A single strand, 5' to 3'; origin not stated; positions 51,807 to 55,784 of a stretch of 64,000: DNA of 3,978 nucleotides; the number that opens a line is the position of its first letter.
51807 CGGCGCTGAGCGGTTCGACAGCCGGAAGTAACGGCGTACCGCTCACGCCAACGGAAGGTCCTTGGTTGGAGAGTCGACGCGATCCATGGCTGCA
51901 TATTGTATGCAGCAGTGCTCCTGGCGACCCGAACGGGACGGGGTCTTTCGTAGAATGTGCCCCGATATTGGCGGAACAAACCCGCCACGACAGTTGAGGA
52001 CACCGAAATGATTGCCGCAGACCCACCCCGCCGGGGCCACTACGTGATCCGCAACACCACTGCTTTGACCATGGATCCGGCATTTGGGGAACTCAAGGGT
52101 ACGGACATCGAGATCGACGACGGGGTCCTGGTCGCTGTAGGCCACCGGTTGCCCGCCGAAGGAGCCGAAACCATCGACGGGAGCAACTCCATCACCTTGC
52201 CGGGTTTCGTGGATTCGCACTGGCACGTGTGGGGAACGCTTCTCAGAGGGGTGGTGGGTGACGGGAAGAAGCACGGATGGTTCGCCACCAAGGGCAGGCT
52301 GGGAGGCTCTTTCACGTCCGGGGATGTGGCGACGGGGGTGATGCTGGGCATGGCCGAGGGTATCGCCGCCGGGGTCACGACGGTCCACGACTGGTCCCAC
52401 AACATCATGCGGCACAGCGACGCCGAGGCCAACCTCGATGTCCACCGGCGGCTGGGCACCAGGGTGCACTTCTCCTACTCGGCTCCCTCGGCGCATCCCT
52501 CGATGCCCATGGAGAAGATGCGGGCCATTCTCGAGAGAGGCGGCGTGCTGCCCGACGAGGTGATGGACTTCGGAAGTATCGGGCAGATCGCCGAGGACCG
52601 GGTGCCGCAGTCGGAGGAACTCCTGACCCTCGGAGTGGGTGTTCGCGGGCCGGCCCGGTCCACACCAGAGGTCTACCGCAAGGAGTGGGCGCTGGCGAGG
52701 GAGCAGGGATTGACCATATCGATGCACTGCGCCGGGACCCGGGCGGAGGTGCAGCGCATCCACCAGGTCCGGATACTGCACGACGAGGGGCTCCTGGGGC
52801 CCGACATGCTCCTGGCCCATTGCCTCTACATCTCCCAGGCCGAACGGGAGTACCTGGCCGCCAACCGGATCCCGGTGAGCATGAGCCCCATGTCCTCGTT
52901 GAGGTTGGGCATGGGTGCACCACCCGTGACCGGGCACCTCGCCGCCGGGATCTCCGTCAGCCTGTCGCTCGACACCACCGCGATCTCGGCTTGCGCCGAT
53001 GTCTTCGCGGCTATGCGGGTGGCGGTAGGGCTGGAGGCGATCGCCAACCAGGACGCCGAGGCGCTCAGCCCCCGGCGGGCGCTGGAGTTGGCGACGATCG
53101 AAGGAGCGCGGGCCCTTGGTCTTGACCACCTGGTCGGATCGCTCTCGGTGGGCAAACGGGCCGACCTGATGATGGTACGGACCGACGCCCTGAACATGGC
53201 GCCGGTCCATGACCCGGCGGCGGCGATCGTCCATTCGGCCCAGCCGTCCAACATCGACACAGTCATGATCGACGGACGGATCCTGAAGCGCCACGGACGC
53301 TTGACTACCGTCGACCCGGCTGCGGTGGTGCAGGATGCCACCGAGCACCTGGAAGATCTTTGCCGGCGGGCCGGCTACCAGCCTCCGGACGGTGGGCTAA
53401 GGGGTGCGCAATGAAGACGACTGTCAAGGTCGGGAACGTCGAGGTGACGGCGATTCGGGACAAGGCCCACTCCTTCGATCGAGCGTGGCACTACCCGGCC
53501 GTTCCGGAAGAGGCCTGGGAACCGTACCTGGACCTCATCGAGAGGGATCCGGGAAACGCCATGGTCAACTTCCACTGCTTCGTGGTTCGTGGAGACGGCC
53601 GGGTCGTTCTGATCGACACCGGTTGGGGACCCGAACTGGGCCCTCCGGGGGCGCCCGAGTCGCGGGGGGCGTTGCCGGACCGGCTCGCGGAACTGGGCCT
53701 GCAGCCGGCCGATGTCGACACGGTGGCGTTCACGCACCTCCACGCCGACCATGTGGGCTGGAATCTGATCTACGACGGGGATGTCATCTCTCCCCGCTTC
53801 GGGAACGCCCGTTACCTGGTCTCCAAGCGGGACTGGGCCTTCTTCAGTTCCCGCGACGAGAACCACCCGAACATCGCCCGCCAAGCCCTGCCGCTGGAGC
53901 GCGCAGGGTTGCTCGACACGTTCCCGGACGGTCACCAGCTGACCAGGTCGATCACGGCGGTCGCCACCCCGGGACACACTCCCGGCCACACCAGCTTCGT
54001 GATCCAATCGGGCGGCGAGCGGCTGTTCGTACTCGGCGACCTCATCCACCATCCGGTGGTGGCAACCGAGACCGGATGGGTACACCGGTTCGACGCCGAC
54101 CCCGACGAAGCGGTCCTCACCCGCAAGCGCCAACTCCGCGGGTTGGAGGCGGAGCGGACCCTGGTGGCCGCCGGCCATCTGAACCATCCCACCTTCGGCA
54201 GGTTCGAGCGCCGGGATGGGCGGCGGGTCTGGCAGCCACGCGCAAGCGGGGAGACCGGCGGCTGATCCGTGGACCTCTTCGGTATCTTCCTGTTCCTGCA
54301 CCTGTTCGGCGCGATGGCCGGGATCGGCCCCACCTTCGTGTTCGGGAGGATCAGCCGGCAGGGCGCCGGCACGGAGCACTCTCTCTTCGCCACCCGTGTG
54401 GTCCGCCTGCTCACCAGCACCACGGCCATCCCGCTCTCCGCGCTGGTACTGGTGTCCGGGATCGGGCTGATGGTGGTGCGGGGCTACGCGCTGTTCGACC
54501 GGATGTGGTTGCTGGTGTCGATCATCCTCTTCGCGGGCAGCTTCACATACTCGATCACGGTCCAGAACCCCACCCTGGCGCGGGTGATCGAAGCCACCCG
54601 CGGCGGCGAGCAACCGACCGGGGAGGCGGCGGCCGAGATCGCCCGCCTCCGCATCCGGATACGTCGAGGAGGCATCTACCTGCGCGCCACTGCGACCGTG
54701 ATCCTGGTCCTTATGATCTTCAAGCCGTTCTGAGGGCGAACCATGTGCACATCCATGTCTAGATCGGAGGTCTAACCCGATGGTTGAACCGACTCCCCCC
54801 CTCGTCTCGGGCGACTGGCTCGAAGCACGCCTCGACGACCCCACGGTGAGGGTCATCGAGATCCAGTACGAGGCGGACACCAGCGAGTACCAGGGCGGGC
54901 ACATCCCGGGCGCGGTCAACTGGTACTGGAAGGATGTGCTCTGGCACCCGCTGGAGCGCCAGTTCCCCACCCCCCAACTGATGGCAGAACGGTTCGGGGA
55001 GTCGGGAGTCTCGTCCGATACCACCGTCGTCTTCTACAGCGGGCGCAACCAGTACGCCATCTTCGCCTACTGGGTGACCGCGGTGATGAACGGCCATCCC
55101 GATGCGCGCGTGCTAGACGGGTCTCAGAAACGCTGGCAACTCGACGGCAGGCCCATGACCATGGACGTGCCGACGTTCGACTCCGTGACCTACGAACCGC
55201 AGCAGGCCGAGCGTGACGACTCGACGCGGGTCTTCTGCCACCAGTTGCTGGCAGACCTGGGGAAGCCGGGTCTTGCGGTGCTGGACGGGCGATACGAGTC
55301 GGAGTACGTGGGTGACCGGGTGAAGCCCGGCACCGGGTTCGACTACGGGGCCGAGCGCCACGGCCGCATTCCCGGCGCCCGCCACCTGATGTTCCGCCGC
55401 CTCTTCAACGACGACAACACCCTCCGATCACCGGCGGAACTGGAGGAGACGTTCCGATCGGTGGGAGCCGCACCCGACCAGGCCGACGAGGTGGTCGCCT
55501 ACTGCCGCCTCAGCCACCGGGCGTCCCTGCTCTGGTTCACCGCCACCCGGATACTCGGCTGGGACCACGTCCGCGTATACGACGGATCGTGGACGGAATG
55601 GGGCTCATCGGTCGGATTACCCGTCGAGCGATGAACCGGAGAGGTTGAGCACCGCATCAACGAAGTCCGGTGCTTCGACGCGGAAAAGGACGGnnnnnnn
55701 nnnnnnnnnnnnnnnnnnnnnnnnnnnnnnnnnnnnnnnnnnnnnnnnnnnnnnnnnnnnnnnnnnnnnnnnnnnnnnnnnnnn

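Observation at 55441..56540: mazEF cassette bracketed by approximately 190-bp direct repeats that duplicate the 3' end of the rhodanese gene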

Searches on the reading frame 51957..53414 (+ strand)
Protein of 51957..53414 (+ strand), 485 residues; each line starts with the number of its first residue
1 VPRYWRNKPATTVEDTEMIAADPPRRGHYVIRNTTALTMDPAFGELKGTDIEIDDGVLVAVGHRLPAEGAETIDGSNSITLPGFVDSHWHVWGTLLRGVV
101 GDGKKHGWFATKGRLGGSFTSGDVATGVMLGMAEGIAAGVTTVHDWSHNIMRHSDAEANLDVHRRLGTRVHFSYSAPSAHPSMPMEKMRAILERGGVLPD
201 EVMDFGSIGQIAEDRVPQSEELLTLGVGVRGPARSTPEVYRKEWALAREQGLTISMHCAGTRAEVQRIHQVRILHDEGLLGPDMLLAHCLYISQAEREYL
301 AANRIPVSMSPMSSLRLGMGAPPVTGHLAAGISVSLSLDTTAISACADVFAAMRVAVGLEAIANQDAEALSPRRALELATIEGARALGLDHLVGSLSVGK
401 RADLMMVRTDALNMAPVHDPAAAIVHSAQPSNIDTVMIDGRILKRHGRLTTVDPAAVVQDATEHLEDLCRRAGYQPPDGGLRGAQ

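Call 5: search_protein_families(library=pfam, proteins=[window:51957-53414:+])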
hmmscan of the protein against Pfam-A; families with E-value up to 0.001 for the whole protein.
window:51957-53414:+ (485 aa): 2 families
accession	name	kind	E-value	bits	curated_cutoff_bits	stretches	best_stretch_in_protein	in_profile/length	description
PF01979.26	Amidohydro_1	-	1.7e-40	139.8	25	1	80-442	2-344/345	Amidohydrolase family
PF07969.17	Amidohydro_3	-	2.2e-22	80.6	29.7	1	125-442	158-470/472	Amidohydrolase family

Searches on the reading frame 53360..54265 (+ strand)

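Call 5: search_protein_families(library=pfam, proteins=[window:53360-54265:+])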
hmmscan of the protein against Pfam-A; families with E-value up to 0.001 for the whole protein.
window:53360-54265:+ (301 aa): 2 families
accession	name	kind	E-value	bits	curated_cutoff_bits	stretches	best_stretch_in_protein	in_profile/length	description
PF00753.33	Lactamase_B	-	2.9e-20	73.5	22.7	1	73-268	8-192/196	Metallo-beta-lactamase superfamily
PF12706.13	Lactamase_B_2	-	1.3e-07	31.9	27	1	82-245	2-158/200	Beta-lactamase superfamily domain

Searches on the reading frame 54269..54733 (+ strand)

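Call 5: search_protein_families(library=pfam, proteins=[window:54269-54733:+])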
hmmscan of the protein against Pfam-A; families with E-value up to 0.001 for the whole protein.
window:54269-54733:+ (154 aa): 1 family
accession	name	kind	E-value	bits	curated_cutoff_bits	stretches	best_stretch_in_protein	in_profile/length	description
PF10027.14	DUF2269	-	2.8e-09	37.7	28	1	9-153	5-150/150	Predicted integral membrane protein (DUF2269)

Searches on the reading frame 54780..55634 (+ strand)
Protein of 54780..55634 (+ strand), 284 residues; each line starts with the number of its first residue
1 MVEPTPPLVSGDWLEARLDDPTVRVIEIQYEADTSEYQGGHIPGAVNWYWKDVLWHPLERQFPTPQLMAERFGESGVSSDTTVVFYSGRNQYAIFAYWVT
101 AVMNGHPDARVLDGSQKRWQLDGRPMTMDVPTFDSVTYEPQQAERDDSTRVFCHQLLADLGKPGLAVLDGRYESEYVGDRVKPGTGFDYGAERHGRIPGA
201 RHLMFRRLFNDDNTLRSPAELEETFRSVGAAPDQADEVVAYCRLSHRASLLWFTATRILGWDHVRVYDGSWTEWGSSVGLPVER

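Call 5: search_protein_families(library=pfam, proteins=[window:54780-55634:+])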
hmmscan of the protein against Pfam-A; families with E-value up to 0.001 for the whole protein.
window:54780-55634:+ (284 aa): 1 family
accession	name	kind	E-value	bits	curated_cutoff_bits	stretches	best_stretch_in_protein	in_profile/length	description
PF00581.25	Rhodanese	-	1.9e-29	102.6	22.2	2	155-275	4-100/102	Rhodanese-like domain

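Call 6: find_encoding_contigs(protein=window:54780-55634:+, flank=10000, max_places=10)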
Protein window:54780-55634:+ (284 aa): 6 contigs read that carry it; 6 places shown.
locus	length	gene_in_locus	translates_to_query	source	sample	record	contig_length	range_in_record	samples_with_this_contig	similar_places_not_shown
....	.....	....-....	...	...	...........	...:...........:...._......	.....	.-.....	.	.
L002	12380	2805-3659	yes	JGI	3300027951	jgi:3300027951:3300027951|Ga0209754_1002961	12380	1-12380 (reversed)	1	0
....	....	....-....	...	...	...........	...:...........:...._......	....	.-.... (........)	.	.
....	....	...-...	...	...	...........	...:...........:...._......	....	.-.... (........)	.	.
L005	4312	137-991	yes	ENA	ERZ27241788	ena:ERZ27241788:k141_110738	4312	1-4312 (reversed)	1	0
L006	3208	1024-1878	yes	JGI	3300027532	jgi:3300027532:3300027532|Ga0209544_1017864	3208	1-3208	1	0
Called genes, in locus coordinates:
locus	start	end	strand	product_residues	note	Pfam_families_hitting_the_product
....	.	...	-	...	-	?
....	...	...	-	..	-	-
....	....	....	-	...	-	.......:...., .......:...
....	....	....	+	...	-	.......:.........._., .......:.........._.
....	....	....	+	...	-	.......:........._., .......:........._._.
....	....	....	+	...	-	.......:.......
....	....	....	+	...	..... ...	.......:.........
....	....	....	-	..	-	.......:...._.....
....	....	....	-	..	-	-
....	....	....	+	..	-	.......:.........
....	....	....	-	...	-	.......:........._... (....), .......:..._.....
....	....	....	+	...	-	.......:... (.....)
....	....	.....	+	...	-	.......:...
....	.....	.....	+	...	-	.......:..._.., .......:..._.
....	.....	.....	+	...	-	-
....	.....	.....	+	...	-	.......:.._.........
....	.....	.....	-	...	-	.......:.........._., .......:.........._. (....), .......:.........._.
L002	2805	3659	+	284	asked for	PF00581:Rhodanese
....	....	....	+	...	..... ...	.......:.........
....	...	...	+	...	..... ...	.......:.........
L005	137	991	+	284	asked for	PF00581:Rhodanese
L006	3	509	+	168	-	?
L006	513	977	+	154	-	PF10027:DUF2269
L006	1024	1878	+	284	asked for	PF00581:Rhodanese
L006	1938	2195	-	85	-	PF02452:PemK_toxin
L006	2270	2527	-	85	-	-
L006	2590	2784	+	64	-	PF00581:Rhodanese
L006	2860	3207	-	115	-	?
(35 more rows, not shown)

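Call 9: find_related_loci(query=window:54780-55634:+, collection=genome_contigs, flank=10000)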
Query window:54780-55634:+ (284 aa) in genome_contigs; peptide patterns used: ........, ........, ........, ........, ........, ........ (x = any residue, [..] = any of these).
600 stretches matched a pattern (row limit reached: there are more); 595 encode a relative of the query (tblastn E <= 1e-3); the best 80 are kept; 80 distinct loci.
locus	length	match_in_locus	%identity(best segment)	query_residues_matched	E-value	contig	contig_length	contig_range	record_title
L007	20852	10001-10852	86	1-284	9e-170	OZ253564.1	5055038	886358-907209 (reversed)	MAG: Candidatus Spongiisociaceae bacterium isolate 3199cb9c-bc02-48ac-8040-05c45f89f65c genome assembly, chromosome: 1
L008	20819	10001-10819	52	8-283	3e-91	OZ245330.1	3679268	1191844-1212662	MAG: bacterium isolate c16666b3-4bf0-4dcb-aaf0-864fdfc57c8a genome assembly, chromosome: 1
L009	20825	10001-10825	53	8-284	2e-90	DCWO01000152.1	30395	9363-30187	MAG TPA_asm: Dehalococcoidia bacterium UBA2160 UBA2160_contig_2279, whole genome shotgun sequence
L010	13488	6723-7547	51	7-284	6e-90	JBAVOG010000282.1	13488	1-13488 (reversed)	MAG: Burkholderiales bacterium isolate MFD02366_ilm_asm_bin19 k127_165082, whole genome shotgun sequence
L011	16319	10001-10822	50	8-284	2e-89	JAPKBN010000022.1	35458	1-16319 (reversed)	MAG: Dehalococcoidia bacterium isolate ANT-39 NODE_744_length_35458_cov_6.662091, whole genome shotgun sequence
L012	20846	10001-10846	47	1-284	8e-82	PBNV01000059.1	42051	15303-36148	MAG: Rhodospirillaceae bacterium isolate SP18 MHASMcontig_3065954, whole genome shotgun sequence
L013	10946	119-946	44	7-284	2e-77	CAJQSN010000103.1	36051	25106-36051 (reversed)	MAG: uncultured Rhodospirillales bacterium isolate RIS_SAG_35 genome assembly, contig: c_000000002753, whole genome shot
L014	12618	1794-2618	47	8-284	2e-76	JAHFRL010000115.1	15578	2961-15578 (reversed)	MAG: Betaproteobacteria bacterium isolate nzgw573 NODE_692_length_15579_cov_15.591086, whole genome shotgun sequence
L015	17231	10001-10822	46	5-284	2e-73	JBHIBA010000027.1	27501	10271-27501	MAG: Nitrospinota bacterium isolate K_2_bin.39 NODE_629_length_27501_cov_8.459448, whole genome shotgun sequence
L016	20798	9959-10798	44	3-284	8e-73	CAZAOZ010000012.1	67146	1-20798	MAG TPA_asm: uncultured Bordetella sp. isolate ERP113451_co7_129 genome assembly, contig: NODE_98_length_67146_cov_25.23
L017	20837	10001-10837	43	5-284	4e-71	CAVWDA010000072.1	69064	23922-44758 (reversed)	MAG: uncultured Alphaproteobacteria bacterium isolate MFD03726.bin.2.151 genome assembly, contig: contig_86258, whole ge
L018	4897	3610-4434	44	8-284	1e-69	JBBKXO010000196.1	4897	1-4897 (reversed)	MAG: Burkholderiales bacterium isolate metabat_bins.144 k119_1134677, whole genome shotgun sequence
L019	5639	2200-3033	43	5-284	6e-66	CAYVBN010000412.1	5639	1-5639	MAG TPA_asm: uncultured Hyphomicrobiales bacterium isolate binchicken_co84_100 genome assembly, contig: k141_1900113, wh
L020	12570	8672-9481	40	8-284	3e-63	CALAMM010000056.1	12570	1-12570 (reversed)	MAG: uncultured Fimbriimonadales bacterium isolate R1_Bin_MAXBIN__078_1 genome assembly, contig: c_000003688537, whole g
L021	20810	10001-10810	42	8-284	4e-62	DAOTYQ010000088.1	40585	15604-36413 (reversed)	MAG TPA_asm: Chloroflexota bacterium isolate H27_376 k135_2376121, whole genome shotgun sequence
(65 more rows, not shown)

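Call 10: find_homologous_proteins(query=window:54780-55634:+, max_evalue=1e-40)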
Query window:54780-55634:+ (284 aa): 3662 proteins with E <= 1e-40 among 8000 candidates; the best 120 are listed.
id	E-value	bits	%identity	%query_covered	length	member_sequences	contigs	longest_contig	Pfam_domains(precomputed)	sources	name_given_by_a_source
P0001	1.0e-177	608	90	100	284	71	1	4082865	PF00581.26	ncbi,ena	-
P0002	3.2e-159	547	81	100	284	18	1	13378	PF00581.26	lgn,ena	-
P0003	9.9e-153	526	77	100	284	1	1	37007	PF00581.26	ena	-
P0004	1.3e-149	516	79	96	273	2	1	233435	PF00581.26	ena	-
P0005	2.9e-146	505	76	99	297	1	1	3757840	PF00581.26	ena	-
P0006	6.9e-137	474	71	98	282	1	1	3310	PF00581.26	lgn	-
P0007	2.3e-130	452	68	98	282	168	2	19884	PF00581.26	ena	-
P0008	4.9e-129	448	68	98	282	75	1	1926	PF00581.26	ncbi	-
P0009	1.2e-126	440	67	98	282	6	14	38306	PF00581.26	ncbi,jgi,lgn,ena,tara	jgi:thiosulfate/3-mercaptopyruvate sulfurtransferase|tara:strand:- start:684 stop:1532 length:849 st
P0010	8.8e-121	421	63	98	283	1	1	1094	PF00581.26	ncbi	-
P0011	2.0e-120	420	64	98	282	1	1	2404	PF00581.26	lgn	-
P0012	1.8e-117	410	63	98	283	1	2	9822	PF00581.26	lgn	-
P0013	4.4e-117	409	62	98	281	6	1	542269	PF00581.26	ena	-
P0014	2.3e-116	406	61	98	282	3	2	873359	PF00581.26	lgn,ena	-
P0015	3.7e-115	402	63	98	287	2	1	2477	PF00581.26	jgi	jgi:thiosulfate/3-mercaptopyruvate sulfurtransferase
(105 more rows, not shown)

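Call 12: find_encoding_contigs(protein=P0001, flank=10000, max_places=6)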
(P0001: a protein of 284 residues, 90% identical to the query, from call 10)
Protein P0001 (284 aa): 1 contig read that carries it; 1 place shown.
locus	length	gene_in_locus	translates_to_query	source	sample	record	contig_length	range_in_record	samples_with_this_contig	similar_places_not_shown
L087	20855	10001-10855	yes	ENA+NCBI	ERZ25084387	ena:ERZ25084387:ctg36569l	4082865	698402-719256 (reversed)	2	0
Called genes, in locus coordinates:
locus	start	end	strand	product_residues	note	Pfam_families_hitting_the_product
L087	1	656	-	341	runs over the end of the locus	PF02779:Transket_pyr, PF02780:Transketolase_C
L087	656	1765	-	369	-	PF00676:E1_dh, PF02775:TPP_enzyme_C (faint)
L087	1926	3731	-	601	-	PF02538:Hydantoinase_B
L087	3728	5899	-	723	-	PF05378:Hydant_A_N, PF01968:Hydantoinase_A, PF19278:Hydant_A_C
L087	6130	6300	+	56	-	-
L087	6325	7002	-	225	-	PF00392:GntR, PF07729:FCD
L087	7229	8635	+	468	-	PF01979:Amidohydro_1, PF07969:Amidohydro_3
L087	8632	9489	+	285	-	PF00753:Lactamase_B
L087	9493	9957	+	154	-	PF10027:DUF2269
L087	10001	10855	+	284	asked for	PF00581:Rhodanese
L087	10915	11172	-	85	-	PF02452:PemK_toxin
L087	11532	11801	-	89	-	-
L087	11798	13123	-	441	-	PF01425:Amidase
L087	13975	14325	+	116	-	-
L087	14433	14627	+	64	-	-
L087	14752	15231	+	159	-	PF13276:HTH_21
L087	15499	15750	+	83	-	-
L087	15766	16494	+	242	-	PF00665:rve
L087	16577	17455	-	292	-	PF01418:HTH_6, PF01380:SIS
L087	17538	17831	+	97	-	-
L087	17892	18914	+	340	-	PF00202:Aminotran_3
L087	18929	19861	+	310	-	-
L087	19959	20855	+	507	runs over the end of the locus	PF00171:Aldedh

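Call 13: find_encoding_contigs(protein=P0002, flank=10000, max_places=6)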
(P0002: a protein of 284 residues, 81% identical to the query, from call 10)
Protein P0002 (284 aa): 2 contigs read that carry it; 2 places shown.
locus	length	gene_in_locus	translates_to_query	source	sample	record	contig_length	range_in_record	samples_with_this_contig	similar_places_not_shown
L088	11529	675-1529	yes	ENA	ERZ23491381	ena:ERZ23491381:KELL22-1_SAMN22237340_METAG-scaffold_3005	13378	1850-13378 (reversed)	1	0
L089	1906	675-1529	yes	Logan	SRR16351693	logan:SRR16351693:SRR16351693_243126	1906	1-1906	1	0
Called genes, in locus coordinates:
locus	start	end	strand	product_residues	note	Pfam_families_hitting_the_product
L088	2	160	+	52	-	?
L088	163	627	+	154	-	PF10027:DUF2269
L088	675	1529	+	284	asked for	PF00581:Rhodanese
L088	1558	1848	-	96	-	-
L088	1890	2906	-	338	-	PF02126:PTE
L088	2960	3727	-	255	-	PF00106:adh_short, PF08659:KR, PF13561:adh_short_C2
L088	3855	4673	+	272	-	-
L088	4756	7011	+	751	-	PF13385:Laminin_G_3, PF20254:DMFA2_C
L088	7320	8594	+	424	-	PF13173:AAA_14, PF13635:DUF4143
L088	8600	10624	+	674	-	PF05448:AXE1 (faint), PF02129:Peptidase_S15, PF00326:Peptidase_S9, PF08530:PepX_C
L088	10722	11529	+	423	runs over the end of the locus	PF00089:Trypsin (weak), PF13365:Trypsin_2, PF13180:PDZ_2 (weak)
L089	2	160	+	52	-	?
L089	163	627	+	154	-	PF10027:DUF2269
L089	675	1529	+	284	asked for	PF00581:Rhodanese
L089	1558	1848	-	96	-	-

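Call 31: find_related_loci(query=window:54780-55634:+, collection=metagenome_contigs, flank=6000)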
Query window:54780-55634:+ (284 aa) in metagenome_contigs; peptide patterns used: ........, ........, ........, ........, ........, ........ (x = any residue, [..] = any of these).
600 stretches matched a pattern (row limit reached: there are more); 570 encode a relative of the query (tblastn E <= 1e-3); the best 80 are kept; 80 distinct loci.
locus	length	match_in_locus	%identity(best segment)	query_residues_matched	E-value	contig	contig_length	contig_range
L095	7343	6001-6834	68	7-284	1e-130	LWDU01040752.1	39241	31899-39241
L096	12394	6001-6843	67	2-283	4e-130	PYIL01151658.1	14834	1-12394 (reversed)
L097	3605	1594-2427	67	7-284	6e-131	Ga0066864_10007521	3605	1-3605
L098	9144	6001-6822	52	8-284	7e-94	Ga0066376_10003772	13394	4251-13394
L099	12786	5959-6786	44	5-283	2e-82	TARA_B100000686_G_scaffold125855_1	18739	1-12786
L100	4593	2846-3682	49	7-283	2e-79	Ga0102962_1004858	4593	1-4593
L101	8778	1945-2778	43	5-284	8e-76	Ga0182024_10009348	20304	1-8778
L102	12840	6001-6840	45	2-284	6e-76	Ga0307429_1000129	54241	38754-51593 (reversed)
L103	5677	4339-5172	47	5-284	6e-76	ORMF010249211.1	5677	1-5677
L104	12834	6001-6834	43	5-284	4e-73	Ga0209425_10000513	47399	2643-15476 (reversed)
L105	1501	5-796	46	19-284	1e-75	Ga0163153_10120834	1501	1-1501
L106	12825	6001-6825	44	8-284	9e-71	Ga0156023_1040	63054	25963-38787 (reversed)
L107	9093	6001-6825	44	8-284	9e-70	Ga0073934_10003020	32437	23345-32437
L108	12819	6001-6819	40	5-284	7e-66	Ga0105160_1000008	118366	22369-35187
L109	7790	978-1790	44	8-284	4e-65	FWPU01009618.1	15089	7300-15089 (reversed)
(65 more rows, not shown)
